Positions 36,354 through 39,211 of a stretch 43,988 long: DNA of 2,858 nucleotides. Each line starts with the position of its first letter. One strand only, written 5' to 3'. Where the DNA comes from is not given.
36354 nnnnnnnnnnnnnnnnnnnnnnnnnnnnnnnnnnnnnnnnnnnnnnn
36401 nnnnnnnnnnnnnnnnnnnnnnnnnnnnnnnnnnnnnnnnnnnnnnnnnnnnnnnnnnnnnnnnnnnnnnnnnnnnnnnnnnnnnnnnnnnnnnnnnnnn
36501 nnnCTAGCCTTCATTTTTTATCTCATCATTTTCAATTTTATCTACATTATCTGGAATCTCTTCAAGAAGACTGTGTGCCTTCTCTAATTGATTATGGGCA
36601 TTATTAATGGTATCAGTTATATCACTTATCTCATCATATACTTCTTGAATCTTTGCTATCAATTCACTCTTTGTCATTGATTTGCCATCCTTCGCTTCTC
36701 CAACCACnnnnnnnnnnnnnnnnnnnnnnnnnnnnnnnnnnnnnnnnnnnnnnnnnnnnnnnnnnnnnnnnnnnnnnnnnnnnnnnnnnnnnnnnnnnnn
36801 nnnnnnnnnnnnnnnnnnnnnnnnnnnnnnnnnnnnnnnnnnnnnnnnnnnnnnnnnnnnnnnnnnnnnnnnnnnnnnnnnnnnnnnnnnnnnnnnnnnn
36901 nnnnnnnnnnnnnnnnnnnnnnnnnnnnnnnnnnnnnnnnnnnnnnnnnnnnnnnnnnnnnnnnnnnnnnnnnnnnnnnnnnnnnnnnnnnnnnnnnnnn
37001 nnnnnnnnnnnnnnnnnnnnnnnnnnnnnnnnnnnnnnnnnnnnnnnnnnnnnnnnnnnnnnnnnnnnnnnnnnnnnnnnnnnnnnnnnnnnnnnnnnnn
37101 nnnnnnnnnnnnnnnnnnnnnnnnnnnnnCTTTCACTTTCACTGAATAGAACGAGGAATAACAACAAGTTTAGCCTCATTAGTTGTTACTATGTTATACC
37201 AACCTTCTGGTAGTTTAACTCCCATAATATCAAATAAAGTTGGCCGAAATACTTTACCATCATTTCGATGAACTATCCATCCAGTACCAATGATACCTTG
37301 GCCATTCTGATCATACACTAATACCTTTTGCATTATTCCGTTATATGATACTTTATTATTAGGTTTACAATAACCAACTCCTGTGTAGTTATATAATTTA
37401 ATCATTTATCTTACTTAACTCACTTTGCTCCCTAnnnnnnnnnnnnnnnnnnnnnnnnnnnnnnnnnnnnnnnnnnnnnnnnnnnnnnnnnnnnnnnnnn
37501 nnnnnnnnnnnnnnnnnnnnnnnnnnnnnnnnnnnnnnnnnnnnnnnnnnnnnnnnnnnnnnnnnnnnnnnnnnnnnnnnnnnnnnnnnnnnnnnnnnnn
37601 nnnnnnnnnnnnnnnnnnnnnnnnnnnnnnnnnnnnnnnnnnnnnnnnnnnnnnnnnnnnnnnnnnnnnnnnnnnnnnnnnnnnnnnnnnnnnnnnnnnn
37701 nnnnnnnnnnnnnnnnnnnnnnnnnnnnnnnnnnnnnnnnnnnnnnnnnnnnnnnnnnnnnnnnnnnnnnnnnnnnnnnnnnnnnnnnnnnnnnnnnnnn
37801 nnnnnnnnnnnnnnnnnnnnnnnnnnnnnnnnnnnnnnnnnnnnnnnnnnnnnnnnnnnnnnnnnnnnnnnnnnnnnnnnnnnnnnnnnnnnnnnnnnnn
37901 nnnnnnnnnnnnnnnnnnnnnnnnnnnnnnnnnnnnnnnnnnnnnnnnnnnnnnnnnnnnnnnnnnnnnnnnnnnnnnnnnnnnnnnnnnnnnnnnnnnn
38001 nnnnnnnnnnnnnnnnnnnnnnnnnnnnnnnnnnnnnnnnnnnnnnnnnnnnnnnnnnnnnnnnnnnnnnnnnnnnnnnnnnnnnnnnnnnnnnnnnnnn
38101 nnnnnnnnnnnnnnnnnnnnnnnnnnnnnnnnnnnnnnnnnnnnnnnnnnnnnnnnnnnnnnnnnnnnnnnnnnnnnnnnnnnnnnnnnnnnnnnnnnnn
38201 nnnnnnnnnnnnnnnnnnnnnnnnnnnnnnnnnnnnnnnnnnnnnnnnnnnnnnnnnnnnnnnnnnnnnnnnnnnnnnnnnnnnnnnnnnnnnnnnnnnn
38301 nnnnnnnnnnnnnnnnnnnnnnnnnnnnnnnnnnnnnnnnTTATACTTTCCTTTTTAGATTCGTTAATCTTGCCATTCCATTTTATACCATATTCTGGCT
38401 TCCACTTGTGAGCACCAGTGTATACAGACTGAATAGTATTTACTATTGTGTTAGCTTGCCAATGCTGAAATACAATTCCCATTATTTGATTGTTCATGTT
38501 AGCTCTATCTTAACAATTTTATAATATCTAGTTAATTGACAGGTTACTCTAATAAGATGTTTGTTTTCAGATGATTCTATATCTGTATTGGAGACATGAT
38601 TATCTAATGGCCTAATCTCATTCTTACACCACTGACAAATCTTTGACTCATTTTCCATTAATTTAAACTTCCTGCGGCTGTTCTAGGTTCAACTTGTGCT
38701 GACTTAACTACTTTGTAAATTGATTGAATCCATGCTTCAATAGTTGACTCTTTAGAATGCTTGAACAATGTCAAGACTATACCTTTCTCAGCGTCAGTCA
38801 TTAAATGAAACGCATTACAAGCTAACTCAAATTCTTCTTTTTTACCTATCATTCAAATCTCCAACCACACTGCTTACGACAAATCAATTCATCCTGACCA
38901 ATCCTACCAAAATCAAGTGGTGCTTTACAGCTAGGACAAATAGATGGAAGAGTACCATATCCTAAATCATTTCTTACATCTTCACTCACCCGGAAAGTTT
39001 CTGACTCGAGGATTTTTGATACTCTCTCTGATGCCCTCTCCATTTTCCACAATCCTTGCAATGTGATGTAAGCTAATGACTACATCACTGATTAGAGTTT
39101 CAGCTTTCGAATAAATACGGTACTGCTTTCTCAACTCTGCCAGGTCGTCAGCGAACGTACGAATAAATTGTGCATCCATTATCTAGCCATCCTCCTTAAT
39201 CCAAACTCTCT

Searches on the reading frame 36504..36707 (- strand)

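Call 50: search_protein_families(library=phrogs, proteins=[window:36504-36707:-], max_evalue=0.01)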
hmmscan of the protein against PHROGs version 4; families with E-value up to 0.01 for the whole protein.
window:36504-36707:- (67 aa): 2 families
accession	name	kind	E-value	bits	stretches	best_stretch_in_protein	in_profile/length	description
phrog_31827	-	unknown function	0.00046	21.2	1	10-55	2-47/111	-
phrog_3052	-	unknown function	0.0055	18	1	16-52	45-81/99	-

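Call 77: search_protein_families(library=pfam, proteins=[window:36504-36707:-], max_evalue=0.05)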
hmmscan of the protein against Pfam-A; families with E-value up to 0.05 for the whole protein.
window:36504-36707:- (67 aa): 13 families
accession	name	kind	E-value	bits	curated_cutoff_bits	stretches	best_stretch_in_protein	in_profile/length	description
PF07889.17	DUF1664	-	0.0025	18.3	34.6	1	11-60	59-108/124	Protein of unknown function (DUF1664)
PF06248.19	Zw10_N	-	0.0035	18.3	26.3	1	12-64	8-56/93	Centromere/kinetochore Zw10 N-terminal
PF05377.16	FlaC_arch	-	0.0091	16.8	27.8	1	19-58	1-40/55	Flagella accessory protein C (FlaC)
PF02403.27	Seryl_tRNA_N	-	0.012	16.3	28.2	1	2-48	59-104/108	Seryl-tRNA synthetase N-terminal domain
PF06013.18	WXG100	-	0.012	16.3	27.3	1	3-44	43-84/86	Proteins of 100 residues with WXG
PF01920.25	Prefoldin_2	-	0.016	15.6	27.6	1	15-51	2-38/106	Prefoldin subunit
PF10368.14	YkyA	-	0.023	14.9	28.8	1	13-66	49-102/186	Putative cell-wall binding lipoprotein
PF18801.6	RapH_N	-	0.027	14.9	27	0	12-62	3-44/62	response regulator aspartate phosphatase H, N terminal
PF23921.1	DUF7260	-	0.028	14.3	27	1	11-65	112-166/242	Domain of unknown function (DUF7260)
PF12495.13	Vip3A_N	-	0.03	14.7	25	1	5-62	29-85/177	Vegetative insecticide protein 3A N terminal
PF16535.10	T3SSipB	-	0.037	14.8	31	1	12-59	40-87/155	Type III cell invasion protein SipB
PF19111.5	DUF5798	-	0.038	14.6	27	1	15-64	26-74/89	Family of unknown function (DUF5798)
PF21692.3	Talin_R4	-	0.05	14.3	27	0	8-49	29-70/126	Talin, R4 domain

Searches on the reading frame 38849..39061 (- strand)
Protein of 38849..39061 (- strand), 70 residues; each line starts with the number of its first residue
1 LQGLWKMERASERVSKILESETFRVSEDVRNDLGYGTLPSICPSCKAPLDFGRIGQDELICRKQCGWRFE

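Call 51: search_protein_families(library=phrogs, proteins=[window:38849-39061:-], max_evalue=0.01)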
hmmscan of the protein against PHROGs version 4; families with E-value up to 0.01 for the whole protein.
window:38849-39061:- (70 aa): 0 families

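Call 77: search_protein_families(library=pfam, proteins=[window:38849-39061:-], max_evalue=0.05)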
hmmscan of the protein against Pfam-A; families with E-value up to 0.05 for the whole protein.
window:38849-39061:- (70 aa): 3 families
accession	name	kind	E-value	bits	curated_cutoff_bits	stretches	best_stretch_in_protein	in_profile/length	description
PF03966.22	Trm112p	-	0.0092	16.3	22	1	42-63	10-30/40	Trm112p-like protein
PF22191.2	IBR_1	-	0.016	15.6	27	1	42-69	6-31/47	IBR domain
PF21349.2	RUBY_RBDX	-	0.026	14.4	26.5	0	37-48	14-25/30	Rubrerythrin, rubredoxin-like domain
